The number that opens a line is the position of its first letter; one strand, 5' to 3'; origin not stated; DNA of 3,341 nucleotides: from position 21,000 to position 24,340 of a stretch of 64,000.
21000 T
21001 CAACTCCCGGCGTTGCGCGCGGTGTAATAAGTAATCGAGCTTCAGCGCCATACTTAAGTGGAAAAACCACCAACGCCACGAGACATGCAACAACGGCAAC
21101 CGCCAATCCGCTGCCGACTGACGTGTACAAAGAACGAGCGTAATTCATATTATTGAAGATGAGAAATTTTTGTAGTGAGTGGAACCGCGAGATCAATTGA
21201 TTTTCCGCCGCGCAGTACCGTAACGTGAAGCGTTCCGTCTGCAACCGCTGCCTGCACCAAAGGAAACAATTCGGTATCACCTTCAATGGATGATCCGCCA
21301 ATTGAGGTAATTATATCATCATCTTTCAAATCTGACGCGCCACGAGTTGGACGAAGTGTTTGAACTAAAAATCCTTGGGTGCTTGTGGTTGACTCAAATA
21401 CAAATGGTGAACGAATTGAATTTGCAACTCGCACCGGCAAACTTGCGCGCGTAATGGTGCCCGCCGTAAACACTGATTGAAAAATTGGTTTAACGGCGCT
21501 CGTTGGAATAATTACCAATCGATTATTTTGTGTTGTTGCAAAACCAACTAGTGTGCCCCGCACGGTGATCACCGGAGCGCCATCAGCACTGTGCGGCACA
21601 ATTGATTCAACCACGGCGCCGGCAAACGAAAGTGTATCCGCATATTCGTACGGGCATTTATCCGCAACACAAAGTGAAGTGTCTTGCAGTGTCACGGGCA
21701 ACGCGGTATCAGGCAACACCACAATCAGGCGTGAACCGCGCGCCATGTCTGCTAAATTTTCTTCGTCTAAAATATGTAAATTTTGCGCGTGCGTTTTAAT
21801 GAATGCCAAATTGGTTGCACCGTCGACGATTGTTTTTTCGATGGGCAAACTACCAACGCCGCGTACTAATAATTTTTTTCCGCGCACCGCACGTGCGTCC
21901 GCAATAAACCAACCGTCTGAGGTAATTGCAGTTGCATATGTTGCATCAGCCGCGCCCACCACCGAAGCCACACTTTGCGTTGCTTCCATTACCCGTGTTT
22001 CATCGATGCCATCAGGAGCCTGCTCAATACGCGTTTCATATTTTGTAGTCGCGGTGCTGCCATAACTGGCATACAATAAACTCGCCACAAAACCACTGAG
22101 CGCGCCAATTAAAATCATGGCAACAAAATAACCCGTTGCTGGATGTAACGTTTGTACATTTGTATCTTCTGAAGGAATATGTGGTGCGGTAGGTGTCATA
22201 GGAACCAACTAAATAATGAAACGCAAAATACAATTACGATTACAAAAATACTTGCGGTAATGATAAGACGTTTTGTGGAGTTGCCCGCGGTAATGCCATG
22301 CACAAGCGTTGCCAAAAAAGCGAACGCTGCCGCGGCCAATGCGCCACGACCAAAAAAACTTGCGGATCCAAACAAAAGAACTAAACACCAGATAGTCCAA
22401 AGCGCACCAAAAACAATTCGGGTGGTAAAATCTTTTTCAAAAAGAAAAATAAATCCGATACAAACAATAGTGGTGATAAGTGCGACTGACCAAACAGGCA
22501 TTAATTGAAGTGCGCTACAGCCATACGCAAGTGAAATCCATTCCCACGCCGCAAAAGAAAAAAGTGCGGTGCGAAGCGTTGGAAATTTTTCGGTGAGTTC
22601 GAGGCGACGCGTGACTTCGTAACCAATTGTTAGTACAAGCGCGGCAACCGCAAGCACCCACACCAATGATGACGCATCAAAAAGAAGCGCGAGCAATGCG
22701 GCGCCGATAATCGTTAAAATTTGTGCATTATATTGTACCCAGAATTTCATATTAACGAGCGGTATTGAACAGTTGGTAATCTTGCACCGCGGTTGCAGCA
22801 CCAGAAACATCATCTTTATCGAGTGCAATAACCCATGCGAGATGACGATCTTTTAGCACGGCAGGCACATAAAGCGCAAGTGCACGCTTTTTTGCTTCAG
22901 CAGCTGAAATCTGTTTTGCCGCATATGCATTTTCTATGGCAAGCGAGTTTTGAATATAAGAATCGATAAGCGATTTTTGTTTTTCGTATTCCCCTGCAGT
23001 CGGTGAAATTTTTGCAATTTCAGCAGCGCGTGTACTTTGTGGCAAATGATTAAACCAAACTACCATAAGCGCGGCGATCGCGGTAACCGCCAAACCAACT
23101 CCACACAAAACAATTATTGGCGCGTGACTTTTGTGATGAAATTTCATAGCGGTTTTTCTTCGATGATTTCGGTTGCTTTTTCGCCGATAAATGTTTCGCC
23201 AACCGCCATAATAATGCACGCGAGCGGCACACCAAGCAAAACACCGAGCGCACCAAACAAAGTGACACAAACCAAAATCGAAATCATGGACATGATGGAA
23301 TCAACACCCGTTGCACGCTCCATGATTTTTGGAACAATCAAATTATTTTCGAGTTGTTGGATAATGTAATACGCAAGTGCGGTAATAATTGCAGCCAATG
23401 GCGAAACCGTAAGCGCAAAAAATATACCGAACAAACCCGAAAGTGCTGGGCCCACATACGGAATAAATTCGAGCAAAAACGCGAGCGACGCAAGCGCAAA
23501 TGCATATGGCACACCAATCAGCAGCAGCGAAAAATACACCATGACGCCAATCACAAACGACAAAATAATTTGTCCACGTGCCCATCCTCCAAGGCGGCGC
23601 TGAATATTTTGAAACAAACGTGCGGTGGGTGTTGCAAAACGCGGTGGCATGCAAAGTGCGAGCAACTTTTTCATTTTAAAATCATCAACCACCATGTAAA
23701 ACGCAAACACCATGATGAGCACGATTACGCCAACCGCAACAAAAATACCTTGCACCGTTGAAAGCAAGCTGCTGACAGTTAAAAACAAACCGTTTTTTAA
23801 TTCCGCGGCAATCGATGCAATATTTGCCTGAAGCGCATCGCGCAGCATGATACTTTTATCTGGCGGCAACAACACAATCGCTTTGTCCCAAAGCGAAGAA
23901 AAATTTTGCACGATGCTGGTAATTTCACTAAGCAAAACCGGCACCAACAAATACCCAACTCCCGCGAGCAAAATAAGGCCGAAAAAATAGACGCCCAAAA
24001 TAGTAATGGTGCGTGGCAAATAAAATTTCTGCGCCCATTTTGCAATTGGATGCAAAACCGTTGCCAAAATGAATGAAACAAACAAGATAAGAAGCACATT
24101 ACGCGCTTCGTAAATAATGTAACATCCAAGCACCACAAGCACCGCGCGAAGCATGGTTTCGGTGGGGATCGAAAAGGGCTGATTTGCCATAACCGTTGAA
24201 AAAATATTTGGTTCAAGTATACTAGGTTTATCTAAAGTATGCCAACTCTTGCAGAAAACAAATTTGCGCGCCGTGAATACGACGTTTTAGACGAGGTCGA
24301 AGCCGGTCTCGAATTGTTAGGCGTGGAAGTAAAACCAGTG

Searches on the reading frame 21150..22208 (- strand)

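Call 47: search_protein_families(library=pfam, proteins=[window:21150-22208:-], max_evalue=0.0001)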
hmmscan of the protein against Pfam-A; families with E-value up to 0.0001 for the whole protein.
window:21150-22208:- (352 aa): 1 family
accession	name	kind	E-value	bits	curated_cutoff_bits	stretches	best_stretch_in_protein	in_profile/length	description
PF13180.12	PDZ_2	-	3.3e-06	27.7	27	1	283-344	20-80/80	PDZ domain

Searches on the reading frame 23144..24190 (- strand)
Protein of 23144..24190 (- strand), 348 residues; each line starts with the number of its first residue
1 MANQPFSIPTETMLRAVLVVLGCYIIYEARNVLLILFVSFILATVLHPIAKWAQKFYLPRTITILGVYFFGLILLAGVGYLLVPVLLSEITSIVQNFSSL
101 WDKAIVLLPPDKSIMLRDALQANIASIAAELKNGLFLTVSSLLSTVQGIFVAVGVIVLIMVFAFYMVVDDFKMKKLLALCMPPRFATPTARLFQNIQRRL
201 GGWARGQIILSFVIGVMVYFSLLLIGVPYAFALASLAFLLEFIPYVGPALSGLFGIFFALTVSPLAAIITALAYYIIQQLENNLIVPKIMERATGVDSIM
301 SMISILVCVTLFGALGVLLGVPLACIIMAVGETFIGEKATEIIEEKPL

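Call 47: search_protein_families(library=pfam, proteins=[window:23144-24190:-], max_evalue=0.0001)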
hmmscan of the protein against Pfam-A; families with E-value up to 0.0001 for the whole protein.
window:23144-24190:- (348 aa): 1 family
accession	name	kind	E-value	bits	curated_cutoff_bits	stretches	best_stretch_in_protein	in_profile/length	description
PF01594.21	AI-2E_transport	-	2.3e-54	185.2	34.3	1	17-332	6-324/327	AI-2E family transporter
